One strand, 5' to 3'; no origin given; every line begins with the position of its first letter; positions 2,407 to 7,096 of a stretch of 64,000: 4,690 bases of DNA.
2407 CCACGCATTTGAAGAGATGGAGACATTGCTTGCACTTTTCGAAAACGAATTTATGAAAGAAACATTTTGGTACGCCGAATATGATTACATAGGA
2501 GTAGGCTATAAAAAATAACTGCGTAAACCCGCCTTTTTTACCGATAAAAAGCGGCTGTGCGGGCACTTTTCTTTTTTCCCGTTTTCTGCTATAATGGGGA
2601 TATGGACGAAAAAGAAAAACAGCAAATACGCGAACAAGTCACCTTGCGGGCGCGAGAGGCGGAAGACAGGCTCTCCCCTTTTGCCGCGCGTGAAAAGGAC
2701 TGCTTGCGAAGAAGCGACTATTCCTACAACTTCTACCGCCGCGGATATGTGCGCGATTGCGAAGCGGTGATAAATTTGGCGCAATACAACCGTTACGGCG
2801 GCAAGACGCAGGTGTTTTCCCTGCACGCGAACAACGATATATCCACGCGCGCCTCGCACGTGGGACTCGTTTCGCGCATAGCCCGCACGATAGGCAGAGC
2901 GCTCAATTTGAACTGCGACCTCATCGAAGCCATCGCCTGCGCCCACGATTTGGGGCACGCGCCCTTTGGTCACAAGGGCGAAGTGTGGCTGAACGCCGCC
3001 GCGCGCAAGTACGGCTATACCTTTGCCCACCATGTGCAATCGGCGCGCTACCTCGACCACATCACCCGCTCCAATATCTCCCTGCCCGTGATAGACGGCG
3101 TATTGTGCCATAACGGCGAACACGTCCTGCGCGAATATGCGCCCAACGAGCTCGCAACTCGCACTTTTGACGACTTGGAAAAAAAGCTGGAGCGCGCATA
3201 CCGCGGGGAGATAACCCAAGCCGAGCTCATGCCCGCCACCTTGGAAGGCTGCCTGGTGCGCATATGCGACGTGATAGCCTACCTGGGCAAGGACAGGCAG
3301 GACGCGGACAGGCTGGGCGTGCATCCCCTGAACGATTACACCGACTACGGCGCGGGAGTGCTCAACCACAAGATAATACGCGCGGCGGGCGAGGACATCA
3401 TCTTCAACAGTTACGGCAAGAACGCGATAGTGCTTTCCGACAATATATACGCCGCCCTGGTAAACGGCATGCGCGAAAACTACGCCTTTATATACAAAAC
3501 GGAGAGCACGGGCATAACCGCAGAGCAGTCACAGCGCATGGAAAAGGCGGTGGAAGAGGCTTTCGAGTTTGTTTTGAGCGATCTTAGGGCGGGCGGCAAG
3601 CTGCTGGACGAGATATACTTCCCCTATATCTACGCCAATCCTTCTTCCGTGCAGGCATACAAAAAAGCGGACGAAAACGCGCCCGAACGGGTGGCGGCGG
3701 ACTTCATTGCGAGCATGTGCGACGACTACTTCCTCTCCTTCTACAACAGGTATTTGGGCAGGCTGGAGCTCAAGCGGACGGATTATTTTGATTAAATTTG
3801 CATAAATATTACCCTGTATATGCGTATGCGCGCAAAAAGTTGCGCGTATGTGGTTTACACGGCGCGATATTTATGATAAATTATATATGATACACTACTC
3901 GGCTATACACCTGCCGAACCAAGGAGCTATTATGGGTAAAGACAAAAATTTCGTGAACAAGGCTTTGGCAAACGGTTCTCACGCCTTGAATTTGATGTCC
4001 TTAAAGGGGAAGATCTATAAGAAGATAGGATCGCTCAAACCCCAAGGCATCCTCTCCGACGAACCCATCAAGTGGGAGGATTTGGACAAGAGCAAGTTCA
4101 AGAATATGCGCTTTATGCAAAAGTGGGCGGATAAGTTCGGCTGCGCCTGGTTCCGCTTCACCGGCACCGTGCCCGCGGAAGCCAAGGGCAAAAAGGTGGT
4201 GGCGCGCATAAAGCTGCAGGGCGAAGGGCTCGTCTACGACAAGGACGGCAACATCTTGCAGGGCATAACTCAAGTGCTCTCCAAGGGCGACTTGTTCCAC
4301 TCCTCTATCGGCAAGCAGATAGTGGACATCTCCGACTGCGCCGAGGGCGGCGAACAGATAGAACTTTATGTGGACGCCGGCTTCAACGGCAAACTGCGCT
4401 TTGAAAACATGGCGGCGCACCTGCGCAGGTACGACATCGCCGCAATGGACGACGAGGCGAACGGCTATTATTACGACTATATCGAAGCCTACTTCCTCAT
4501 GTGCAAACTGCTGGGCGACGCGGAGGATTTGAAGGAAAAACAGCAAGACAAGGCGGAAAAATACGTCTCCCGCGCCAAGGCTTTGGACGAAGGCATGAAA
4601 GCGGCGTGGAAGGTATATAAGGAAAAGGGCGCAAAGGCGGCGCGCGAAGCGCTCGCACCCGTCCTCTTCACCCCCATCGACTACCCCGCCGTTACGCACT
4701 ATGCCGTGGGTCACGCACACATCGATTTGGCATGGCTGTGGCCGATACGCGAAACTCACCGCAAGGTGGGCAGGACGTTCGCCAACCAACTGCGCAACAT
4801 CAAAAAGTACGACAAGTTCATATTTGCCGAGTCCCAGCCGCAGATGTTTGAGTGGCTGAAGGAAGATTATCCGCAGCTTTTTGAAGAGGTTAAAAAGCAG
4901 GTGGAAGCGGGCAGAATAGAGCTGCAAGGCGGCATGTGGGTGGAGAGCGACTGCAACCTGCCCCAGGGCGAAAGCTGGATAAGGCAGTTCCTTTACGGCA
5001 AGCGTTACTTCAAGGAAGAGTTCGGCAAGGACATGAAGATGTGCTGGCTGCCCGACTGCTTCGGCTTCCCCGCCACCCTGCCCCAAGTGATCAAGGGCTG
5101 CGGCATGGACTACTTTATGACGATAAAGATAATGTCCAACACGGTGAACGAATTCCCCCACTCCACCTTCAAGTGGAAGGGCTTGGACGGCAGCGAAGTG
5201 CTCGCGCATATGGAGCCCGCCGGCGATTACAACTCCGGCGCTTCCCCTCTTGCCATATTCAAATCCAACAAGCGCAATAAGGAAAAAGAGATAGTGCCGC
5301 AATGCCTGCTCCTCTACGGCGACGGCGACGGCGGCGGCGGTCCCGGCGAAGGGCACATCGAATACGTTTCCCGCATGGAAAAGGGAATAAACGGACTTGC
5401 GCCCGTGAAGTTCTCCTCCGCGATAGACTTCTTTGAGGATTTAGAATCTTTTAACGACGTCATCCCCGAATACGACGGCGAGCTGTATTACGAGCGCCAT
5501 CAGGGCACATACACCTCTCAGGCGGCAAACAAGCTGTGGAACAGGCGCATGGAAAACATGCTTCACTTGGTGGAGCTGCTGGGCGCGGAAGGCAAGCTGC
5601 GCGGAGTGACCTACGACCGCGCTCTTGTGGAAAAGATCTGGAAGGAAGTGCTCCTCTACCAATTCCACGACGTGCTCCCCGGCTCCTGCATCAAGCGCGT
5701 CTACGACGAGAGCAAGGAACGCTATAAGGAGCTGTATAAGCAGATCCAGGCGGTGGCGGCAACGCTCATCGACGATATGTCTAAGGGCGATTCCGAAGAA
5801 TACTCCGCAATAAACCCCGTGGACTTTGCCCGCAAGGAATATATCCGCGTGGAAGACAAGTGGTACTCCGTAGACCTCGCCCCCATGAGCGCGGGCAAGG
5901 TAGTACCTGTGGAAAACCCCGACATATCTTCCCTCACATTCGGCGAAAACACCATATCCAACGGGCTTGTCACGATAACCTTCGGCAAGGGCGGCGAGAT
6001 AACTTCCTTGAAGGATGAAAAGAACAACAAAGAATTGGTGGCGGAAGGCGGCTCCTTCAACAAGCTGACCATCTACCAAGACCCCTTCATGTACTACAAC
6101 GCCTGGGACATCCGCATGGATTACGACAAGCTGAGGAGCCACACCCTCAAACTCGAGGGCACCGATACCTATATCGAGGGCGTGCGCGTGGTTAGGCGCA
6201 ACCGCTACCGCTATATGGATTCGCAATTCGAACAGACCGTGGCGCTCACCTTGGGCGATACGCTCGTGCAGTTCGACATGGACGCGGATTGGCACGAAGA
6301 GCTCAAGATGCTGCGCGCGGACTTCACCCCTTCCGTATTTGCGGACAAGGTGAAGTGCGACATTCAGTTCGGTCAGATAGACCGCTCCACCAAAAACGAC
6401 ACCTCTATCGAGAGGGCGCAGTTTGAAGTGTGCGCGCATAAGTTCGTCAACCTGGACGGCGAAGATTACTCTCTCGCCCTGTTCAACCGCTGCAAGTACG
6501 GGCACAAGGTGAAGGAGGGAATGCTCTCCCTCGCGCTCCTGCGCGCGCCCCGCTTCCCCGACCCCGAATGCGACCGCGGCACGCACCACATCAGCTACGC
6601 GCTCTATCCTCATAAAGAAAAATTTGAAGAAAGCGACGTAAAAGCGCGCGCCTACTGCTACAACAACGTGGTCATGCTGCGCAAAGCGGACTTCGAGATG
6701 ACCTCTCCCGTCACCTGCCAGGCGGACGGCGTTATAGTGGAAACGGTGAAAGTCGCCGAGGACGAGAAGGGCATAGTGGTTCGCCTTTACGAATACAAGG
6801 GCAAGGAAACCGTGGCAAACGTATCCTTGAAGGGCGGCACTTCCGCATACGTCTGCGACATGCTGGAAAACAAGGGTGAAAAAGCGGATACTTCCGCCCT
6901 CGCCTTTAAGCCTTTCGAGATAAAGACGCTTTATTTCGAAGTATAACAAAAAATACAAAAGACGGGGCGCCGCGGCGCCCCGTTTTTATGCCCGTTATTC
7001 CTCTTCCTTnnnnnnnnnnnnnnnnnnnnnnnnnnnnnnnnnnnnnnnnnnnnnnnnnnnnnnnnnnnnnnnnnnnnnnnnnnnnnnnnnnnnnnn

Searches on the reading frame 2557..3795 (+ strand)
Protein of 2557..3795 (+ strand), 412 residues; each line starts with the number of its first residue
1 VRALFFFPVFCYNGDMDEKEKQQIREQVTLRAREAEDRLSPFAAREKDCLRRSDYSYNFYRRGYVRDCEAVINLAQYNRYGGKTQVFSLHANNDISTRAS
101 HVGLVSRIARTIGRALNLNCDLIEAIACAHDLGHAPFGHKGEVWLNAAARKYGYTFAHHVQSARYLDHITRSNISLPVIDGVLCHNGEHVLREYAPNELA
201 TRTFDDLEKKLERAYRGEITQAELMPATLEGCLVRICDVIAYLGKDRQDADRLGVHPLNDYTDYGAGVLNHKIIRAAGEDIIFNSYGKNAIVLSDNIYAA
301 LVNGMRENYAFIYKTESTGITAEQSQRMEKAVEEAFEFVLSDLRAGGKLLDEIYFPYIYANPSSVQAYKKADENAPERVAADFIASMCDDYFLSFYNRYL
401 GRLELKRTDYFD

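Call 21: search_protein_families(library=pfam, proteins=[window:2557-3795:+], max_evalue=0.00001)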
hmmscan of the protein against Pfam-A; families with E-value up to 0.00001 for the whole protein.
window:2557-3795:+ (412 aa): 1 family
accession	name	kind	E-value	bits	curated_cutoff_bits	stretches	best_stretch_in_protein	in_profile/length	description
PF01966.28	HD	-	2.8e-10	40.9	22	1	98-241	1-114/116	HD domain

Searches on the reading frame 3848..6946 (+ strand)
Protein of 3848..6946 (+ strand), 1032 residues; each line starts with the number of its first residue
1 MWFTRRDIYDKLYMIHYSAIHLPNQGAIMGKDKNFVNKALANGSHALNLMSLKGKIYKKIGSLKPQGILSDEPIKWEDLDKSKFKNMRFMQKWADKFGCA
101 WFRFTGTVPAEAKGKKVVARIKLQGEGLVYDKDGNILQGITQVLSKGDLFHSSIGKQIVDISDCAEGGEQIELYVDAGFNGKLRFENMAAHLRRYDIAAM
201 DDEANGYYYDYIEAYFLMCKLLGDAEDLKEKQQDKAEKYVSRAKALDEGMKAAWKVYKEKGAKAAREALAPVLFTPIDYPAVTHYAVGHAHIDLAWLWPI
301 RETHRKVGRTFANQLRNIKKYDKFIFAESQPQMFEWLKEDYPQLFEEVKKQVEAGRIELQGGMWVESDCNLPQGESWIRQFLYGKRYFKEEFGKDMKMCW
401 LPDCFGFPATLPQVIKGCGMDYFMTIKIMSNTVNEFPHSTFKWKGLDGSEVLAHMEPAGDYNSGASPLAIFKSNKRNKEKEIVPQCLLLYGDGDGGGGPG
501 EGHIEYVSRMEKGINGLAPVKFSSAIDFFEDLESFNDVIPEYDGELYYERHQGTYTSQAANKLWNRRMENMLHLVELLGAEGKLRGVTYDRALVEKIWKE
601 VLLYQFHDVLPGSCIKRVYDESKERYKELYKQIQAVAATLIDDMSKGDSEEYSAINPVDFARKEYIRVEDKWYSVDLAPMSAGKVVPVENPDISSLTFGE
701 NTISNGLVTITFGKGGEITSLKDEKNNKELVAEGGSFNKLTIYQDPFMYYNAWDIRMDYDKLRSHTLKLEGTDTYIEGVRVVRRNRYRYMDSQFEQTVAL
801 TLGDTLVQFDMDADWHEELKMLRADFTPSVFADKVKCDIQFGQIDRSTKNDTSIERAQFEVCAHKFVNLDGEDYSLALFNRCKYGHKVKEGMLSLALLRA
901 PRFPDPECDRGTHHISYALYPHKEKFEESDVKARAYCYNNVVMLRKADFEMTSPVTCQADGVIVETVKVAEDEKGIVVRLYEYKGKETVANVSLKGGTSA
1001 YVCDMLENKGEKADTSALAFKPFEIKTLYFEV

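Call 21: search_protein_families(library=pfam, proteins=[window:3848-6946:+], max_evalue=0.00001)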
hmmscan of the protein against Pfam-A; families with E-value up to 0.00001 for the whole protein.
window:3848-6946:+ (1032 aa): 5 families
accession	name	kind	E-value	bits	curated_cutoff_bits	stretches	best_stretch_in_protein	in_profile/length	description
PF01074.27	Glyco_hydro_38N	-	1.1e-83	281.2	25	1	284-535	2-258/270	Glycosyl hydrolases family 38 N-terminal domain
PF07748.19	Glyco_hydro_38C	-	9.5e-42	144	25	1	703-907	1-206/206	Glycosyl hydrolases family 38 C-terminal domain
PF09261.16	Alpha-mann_mid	-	4.8e-27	94.3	31.1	1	550-641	2-93/96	Alpha mannosidase middle domain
PF17677.7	Glyco_hydro38C2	-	4.6e-16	59.2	22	1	962-1028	2-72/72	Glycosyl hydrolases family 38 C-terminal beta sandwich domain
PF03065.20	Glyco_hydro_57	-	9.4e-06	25.6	21.2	0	324-425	71-171/291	Glycosyl hydrolase family 57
